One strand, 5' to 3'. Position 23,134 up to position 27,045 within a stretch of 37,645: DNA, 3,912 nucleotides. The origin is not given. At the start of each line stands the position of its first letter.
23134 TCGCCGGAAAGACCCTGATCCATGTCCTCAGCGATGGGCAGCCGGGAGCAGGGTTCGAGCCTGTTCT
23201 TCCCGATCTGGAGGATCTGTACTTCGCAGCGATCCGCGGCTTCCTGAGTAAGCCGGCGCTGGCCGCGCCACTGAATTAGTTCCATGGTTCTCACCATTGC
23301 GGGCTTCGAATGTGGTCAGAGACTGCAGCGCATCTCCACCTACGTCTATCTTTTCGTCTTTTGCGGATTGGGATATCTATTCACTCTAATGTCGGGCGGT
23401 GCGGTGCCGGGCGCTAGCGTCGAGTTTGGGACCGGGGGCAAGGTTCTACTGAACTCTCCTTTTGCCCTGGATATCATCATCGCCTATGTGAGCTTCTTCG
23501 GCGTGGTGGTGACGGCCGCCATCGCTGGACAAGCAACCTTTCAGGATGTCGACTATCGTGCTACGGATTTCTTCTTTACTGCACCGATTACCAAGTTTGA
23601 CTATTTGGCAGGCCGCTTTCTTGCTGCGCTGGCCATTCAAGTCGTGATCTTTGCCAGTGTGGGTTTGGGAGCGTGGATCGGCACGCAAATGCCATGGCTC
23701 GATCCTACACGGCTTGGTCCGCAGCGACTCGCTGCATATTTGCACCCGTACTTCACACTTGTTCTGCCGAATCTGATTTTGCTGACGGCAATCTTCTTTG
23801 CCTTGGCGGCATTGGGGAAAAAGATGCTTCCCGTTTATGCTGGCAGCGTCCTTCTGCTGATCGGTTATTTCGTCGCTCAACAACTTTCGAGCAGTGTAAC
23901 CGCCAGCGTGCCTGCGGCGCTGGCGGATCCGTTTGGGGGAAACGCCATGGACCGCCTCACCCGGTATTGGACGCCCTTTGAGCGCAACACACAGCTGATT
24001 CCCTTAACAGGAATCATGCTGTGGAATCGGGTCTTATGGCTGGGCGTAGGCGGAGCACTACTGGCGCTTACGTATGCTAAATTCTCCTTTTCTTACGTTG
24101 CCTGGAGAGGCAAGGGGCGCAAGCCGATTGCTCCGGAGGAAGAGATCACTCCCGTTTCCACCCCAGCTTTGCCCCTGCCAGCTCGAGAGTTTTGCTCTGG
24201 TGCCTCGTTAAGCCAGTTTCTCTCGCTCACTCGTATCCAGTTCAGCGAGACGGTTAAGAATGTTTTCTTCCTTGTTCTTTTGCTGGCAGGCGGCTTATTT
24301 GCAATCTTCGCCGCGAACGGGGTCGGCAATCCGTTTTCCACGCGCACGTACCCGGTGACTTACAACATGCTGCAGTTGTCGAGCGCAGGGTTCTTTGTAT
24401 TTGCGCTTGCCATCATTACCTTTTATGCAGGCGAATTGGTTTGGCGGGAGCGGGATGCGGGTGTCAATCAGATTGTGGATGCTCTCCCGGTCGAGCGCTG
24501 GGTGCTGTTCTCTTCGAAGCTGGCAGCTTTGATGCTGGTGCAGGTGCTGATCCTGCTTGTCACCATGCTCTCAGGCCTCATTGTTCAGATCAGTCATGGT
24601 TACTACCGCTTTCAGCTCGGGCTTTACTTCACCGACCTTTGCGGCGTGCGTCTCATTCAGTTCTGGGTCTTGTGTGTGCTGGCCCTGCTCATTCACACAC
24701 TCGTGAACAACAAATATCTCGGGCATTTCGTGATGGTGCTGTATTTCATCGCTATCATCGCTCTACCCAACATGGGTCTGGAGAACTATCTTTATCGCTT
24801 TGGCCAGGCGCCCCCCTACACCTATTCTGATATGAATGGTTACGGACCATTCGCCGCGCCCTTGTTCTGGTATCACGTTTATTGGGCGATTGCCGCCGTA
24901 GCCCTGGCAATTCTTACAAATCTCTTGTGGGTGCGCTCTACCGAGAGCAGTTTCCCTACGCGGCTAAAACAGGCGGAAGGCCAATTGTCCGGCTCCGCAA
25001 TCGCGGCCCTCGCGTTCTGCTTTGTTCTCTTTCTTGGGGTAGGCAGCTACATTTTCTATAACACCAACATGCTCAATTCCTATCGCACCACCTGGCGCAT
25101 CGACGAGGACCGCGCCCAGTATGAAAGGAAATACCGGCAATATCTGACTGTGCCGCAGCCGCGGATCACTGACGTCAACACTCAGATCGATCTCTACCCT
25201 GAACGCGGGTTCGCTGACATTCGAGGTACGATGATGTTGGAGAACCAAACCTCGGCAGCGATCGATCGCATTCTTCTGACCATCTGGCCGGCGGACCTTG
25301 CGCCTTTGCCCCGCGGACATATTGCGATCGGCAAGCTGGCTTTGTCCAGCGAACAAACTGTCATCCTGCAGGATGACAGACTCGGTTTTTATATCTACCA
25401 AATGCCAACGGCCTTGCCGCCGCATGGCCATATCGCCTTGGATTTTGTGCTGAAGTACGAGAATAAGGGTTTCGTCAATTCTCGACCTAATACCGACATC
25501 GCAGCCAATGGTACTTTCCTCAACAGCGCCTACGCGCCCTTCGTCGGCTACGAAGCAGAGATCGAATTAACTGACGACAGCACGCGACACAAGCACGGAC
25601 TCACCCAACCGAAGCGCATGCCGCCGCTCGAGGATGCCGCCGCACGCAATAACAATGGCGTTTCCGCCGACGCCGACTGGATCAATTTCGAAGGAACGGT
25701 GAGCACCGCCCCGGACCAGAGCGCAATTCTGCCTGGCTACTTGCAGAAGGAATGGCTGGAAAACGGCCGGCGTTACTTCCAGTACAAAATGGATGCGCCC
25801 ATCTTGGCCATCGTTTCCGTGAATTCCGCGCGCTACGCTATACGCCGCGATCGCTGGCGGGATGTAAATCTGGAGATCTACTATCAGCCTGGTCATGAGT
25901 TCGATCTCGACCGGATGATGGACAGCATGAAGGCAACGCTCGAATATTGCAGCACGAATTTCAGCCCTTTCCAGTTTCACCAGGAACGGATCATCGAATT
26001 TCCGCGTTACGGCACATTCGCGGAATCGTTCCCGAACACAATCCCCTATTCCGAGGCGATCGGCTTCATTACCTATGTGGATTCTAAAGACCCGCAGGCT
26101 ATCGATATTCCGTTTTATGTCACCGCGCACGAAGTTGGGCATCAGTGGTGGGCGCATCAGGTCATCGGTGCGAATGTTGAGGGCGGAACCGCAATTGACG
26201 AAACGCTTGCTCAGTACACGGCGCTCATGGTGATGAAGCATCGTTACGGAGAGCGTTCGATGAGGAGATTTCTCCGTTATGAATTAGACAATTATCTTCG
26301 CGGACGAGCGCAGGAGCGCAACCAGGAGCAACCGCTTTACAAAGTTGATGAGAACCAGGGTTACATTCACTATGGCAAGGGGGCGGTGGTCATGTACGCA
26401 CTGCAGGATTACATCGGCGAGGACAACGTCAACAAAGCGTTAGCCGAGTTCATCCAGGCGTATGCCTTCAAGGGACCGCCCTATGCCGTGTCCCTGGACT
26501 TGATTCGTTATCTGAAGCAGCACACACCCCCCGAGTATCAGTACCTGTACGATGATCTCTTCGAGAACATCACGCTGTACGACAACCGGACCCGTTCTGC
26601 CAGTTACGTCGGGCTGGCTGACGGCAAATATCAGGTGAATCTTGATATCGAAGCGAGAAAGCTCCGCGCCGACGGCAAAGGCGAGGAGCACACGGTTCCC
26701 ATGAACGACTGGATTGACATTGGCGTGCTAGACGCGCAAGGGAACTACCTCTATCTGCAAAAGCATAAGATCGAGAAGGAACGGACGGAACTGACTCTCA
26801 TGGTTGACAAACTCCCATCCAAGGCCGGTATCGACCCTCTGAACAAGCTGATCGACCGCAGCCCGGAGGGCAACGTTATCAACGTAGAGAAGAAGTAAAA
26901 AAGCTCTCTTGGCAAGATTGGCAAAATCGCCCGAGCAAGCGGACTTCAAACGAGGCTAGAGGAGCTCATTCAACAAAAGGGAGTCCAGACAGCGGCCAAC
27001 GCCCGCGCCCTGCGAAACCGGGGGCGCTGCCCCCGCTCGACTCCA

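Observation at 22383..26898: ABC ATPase plus a duplicated 12+1-TM ABC-2 permease covalently fused to an intact, probably periplasmic, M1 zinc peptidase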

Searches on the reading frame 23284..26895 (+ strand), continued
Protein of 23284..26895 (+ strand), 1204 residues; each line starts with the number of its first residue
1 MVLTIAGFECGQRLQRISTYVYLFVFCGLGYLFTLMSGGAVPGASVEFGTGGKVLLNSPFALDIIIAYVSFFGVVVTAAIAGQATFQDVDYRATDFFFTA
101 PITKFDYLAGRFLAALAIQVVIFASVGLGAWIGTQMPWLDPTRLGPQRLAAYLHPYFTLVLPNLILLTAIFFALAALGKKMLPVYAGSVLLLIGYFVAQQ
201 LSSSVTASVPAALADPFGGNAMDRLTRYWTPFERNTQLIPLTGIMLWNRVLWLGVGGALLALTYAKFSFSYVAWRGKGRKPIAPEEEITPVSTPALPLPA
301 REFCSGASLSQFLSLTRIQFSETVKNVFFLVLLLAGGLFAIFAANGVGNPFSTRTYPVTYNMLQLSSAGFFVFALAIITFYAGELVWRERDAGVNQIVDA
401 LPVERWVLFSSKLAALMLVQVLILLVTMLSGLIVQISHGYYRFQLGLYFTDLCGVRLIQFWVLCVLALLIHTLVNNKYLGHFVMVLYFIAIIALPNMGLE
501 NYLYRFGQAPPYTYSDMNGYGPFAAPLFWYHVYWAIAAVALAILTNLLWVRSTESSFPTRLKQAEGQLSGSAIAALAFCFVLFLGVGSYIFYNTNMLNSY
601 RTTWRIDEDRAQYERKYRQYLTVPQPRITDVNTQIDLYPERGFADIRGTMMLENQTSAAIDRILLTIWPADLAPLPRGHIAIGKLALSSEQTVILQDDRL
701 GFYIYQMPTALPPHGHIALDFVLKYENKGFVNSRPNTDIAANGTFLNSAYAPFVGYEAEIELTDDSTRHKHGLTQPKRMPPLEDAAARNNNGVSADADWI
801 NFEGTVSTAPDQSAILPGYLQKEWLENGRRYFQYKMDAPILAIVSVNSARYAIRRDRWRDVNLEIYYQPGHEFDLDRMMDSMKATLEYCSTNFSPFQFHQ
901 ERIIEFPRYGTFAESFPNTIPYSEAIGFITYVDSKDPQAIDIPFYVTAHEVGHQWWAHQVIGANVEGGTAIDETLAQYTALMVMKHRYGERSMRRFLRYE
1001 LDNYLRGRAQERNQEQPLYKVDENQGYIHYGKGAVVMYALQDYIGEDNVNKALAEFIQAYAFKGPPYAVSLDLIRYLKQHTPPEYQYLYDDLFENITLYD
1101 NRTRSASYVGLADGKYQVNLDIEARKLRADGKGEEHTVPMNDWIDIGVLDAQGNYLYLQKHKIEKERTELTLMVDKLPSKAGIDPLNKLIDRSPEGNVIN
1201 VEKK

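Call 34: search_protein_representatives(protein=window:23296-26895:+)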
Query: 1200 residues. Proteins with E-value up to 0.001 (for the whole library): 7649; up to 1e-10: 4699; up to 1e-30: 2236. The best 150 are listed.
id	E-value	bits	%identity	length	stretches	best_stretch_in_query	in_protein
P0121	0.0e+00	1825.7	64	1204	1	1-1197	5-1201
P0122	0.0e+00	1293.0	50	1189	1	1-1199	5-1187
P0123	0.0e+00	1270.8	61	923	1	3-919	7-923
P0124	0.0e+00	1186.6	48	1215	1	1-1195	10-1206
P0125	0.0e+00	1126.3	45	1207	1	1-1198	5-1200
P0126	0.0e+00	1116.6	45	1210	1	1-1197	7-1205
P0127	0.0e+00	1111.1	46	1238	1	4-1193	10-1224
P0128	0.0e+00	1103.7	44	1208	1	4-1199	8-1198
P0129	0.0e+00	1091.7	46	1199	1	21-1200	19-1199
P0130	0.0e+00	1087.5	43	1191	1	1-1198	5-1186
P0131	0.0e+00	1085.3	43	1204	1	1-1200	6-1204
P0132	0.0e+00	1075.7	44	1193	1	1-1198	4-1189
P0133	0.0e+00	1058.8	43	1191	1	1-1198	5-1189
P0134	0.0e+00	1055.8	44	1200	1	1-1198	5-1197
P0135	0.0e+00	1054.5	43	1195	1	3-1198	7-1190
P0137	0.0e+00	1048.1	44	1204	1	3-1193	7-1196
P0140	0.0e+00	1021.8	42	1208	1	18-1198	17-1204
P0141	0.0e+00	1021.7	42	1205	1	2-1200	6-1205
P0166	2.8e-278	942.4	42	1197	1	2-1200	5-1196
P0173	6.8e-273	924.6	40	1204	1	4-1198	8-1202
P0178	4.4e-272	921.9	42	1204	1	2-1194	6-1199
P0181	1.6e-269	913.4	39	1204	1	4-1195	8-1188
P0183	3.5e-269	912.3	38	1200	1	9-1200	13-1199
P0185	6.5e-268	908.1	39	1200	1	4-1197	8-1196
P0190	1.1e-264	897.4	38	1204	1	4-1195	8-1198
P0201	2.9e-257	872.8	40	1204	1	33-1199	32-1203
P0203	1.0e-256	871.0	38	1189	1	11-1200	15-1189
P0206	6.5e-256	868.3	36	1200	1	1-1198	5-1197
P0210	5.9e-254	861.9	41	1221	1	9-1200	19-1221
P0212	1.9e-253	860.2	39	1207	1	32-1194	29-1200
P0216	3.6e-251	852.6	38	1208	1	4-1200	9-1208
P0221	5.8e-247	838.7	39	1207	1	1-1195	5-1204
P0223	5.1e-246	835.6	39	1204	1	2-1197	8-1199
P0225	1.5e-245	834.0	36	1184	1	11-1200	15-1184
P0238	5.0e-239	812.4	38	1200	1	49-1197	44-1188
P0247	9.0e-236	801.6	38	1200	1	4-1198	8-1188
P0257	5.2e-233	792.5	37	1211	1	5-1196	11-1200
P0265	6.8e-231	785.5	36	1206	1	4-1197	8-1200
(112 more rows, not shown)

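Call 39: predict_structure(alignment_id=A2)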
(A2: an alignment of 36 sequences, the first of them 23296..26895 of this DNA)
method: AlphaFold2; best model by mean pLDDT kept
length: 1200 residues; sequences in the alignment: 36
mean_pLDDT: 72.5   pTM: 0.63
mean pLDDT of the five models: 72.5, 69.3, 68.1, 64.9, 60.3
residues with pLDDT >= 90: 123; 70-90: 646; 50-70: 273; < 50: 158
segments of 3 or more residues with pLDDT < 50: 33-52, 134-138, 197-203, 264-299, 346-348, 491-496, 510-518, 593-599, 667-670, 724-733, 903-911, 920-923, 1002-1027, 1127-1129, 1181-1185
pLDDT, mean of each block of 10 residues (from residue 1): 80 77 77 46 35 63 73 69 60 63 80 84 81 54 72 84 85 73 69 54 64 76 60 75 88 84 49 33 36 42 79 85 82 83 56 67 81 82 66 63 85 91 89 73 80 87 84 71 64 48 55 43 75 88 68 67 75 88 73 47 76 86 89 82 91 90 64 71 83 87 91 92 48 50 73 66 66 63 70 73 88 86 92 72 77 91 70 90 90 82 45 53 58 74 84 76 63 87 80 65 41 35 43 75 88 79 80 87 76 76 90 91 64 76 83 83 90 87 53 82
secondary structure, 60 per line:
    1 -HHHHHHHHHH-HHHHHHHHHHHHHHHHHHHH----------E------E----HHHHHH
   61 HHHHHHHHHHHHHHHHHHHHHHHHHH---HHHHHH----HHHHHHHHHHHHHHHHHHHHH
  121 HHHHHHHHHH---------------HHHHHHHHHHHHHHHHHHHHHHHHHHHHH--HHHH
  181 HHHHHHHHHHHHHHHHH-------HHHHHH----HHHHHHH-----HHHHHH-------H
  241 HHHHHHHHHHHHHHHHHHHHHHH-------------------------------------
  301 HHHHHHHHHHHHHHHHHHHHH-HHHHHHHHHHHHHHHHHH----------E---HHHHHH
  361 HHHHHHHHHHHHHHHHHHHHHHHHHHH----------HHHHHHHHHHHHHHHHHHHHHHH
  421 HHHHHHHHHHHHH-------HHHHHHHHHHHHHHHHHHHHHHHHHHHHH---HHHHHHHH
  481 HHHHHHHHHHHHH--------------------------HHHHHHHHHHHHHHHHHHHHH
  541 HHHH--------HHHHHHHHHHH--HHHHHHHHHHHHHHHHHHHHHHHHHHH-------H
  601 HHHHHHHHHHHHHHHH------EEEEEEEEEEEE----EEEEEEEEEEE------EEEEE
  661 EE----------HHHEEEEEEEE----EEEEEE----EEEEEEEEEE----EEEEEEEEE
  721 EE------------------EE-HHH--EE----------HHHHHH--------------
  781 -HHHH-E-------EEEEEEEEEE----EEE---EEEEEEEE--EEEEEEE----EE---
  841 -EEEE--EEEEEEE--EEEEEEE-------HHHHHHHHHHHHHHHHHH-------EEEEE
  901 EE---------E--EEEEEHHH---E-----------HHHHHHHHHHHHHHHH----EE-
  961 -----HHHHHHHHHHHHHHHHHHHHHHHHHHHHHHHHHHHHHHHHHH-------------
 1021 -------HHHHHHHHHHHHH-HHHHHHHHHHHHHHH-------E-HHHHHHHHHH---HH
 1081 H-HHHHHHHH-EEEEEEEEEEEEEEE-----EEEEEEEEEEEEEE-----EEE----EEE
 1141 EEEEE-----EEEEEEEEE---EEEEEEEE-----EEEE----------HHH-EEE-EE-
elements in order (helices of 4 or more, strands of 3 or more residues): H2-11 H13-32 H55-86 H90-95 H100-130 H146-174 H177-197 H205-210 H215-221 H227-232 H240-263 H301-321 H323-340 H355-387 H398-433 H441-469 H473-493 H520-544 H553-563 H566-592 H600-616 E623-634 E639-649 E656-662 E676-683 E688-693 E698-707 E712-722 H761-766 H782-785 E795-804 E809-811 E815-822 E825-831 E842-845 E848-854 E857-863 H871-888 E896-902 E915-919 H938-953 H966-1007 H1028-1040 H1042-1056 H1066-1075 H1083-1090 E1092-1106 E1112-1125 E1131-1133 E1138-1145 E1151-1159 E1163-1170 E1176-1179 E1194-1196

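Call 42: fold_search(model_id=the predicted structure, library=pdb)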
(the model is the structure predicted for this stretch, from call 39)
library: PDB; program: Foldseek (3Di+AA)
matches with E <= 10: 1376; with E <= 0.001: 191
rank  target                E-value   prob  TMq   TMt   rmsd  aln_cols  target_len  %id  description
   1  4p8q_B                2.3e-17  1.00  0.31  0.43   9.4       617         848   12  Crystal Structure of Human Insulin Regulated Aminopeptidase with Alanine in Active Site (released 2014-12-03)
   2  4pj6_B                1.0e-16  1.00  0.32  0.43   9.4       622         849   12  Crystal Structure of Human Insulin Regulated Aminopeptidase with Lysine in Active Site (released 2014-12-03)
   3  5ab0_C                2.7e-16  1.00  0.30  0.40   9.0       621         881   14  Crystal structure of aminopeptidase ERAP2 with ligand (released 2015-09-30)
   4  6mgq_B                4.1e-16  1.00  0.30  0.41   8.5       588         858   13  ERAP1 in the open conformation bound to 10mer phosphinic inhibitor DG014 (released 2019-12-18)
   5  7nsk_B                4.8e-16  1.00  0.31  0.41   8.7       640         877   14  Endoplasmic reticulum aminopeptidase 2 complexed with a hydroxamic ligand (released 2022-06-22)
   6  6t6r                  9.4e-16  1.00  0.31  0.42   8.3       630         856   12  Human endoplasmic reticulum aminopeptidase 1 (ERAP1) in complex with (4aR,5S,6R,8S,8aR)-5-(2-(Furan-3-yl)ethyl)-8-hydrox (released 2020-03-18)
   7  7p7p_B                1.1e-15  1.00  0.31  0.40   8.7       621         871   14  Crystal structure of ERAP2 aminopeptidase in complex with phosphinic pseudotripeptide((1R)-1-Amino-3-phenylpropyl){(2S (released 2022-01-26)
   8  7nup_C                1.1e-15  1.00  0.30  0.40   8.8       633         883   14  Endoplasmic reticulum aminopeptidase 2 complexed with a mixed hydroxamic and sulfonyl ligand (released 2022-06-22)
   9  5ab0_A                1.1e-15  1.00  0.31  0.39   8.9       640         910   14  Crystal structure of aminopeptidase ERAP2 with ligand (released 2015-09-30)
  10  3mdj_A                1.2e-15  1.00  0.30  0.42   9.5       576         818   13  ER Aminopeptidase, ERAP1, Bound to the Zinc Aminopeptidase Inhibitor, Bestatin (released 2011-03-30)
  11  4r5x                  1.3e-15  1.00  0.30  0.39   8.0       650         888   11  Structure of the m1 alanylaminopeptidase from malaria complexed with a hydroxamic acid-based inhibitor (released 2014-10-29)
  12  7z28_A                1.3e-15  1.00  0.31  0.41   8.7       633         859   12  High-resolution crystal structure of ERAP1 with bound bestatin analogue inhibitor (released 2022-07-27)
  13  8ez2                  1.5e-15  1.00  0.30  0.39   8.3       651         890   10  Plasmodium falciparum M1 in complex with inhibitor 15ag (released 2023-01-18)
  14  5dll                  1.5e-15  1.00  0.31  0.42   7.7       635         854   11  Aminopeptidase N (pepN) from Francisella tularensis subsp. tularensis SCHU S4 (released 2015-09-16)
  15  5cu5_A                1.5e-15  1.00  0.31  0.42   8.8       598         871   14  Crystal structure of ERAP2 without catalytic Zn(II) atom (released 2015-09-23)
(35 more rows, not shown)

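Call 48: search_solved_structures(query=A2, max_evalue=0.1, show_alignments=3)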
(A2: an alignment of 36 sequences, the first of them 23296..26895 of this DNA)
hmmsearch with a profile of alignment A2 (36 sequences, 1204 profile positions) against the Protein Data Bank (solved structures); distinct sequences matched with E-value up to 0.1: 40.
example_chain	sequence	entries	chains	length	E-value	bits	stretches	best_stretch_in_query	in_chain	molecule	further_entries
6ea4_A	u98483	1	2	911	3.1e-08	34.8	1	861-1065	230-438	Endoplasmic reticulum aminopeptidase 2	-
5ab2_A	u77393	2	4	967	3.4e-08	34.7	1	861-1065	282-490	ENDOPLASMIC RETICULUM AMINOPEPTIDASE 2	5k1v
4e36_A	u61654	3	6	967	3.4e-08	34.7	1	861-1065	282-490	Endoplasmic reticulum aminopeptidase 2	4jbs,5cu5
7p7p_A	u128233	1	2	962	3.4e-08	34.7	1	861-1065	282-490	Endoplasmic reticulum aminopeptidase 2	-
7nsk_A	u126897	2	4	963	3.4e-08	34.7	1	861-1065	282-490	Endoplasmic reticulum aminopeptidase 2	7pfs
7nup_A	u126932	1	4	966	3.5e-08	34.7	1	861-1065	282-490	Endoplasmic reticulum aminopeptidase 2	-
5ab0_A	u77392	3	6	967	3.5e-08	34.7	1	861-1065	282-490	ENDOPLASMATIC RETICULUM AMINOPEPTIDASE 2 | Endoplasmic reticulum aminopeptidase 2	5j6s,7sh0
3se6_A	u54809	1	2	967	3.5e-08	34.7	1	861-1065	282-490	Endoplasmic reticulum aminopeptidase 2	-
8t41_A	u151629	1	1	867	0.00046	21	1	857-1086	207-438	Aminopeptidase N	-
1z1w_A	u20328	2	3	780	0.00066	20.5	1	879-1063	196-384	Tricorn protease interacting factor F3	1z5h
3q7j_A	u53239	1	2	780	0.0007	20.4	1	879-1063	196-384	Tricorn protease-interacting factor F3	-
9o5k_G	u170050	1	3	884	0.002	18.9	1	945-1065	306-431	Puromycin-sensitive aminopeptidase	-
8sw0_A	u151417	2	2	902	0.0021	18.9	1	945-1065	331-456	Puromycin-sensitive aminopeptidase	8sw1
5z65_A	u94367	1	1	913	0.01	16.6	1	945-1081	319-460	Aminopeptidase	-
7vpp_A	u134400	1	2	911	0.01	16.6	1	945-1081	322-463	Aminopeptidase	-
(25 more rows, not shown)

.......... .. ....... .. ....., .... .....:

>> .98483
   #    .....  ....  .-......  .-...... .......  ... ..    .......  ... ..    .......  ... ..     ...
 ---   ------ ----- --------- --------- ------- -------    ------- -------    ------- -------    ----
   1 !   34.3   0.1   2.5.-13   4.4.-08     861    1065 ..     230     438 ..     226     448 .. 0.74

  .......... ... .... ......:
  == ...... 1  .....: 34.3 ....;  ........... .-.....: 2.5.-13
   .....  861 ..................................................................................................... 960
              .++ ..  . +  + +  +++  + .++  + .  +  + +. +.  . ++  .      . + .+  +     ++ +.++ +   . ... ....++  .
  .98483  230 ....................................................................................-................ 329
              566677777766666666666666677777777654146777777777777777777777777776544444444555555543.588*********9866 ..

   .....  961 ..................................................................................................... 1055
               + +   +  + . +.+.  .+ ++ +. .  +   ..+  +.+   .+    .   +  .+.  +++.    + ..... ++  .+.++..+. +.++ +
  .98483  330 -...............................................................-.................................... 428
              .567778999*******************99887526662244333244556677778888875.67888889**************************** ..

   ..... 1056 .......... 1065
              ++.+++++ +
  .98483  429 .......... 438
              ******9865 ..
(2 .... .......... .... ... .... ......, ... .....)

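Call 52: search_protein_families(library=padloc, proteins=[window:23284-26895:+], max_evalue=0.01)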
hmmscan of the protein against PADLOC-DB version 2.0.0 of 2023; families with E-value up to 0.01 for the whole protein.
window:23284-26895:+ (1204 aa): 0 families

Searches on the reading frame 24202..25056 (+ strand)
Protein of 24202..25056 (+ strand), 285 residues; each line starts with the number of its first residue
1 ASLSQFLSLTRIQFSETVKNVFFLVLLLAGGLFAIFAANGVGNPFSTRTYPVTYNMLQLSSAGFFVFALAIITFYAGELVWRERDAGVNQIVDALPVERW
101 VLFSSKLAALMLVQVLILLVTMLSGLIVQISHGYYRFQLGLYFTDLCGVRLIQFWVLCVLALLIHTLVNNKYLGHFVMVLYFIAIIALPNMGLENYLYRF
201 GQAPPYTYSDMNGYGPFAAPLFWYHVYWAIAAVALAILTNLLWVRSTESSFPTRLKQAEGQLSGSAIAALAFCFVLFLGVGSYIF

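Call 19: search_protein_families(library=pfam, proteins=[window:24202-25056:+], max_evalue=1)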
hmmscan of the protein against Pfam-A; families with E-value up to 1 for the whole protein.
window:24202-25056:+ (285 aa): 2 families
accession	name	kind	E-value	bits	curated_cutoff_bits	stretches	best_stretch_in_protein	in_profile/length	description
PF12730.13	ABC2_membrane_4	-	3e-10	40.8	27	1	23-181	15-175/179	ABC-2 family transporter protein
PF13346.12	ABC2_membrane_5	-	0.0024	17.9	25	1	58-197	32-169/205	ABC-2 family transporter protein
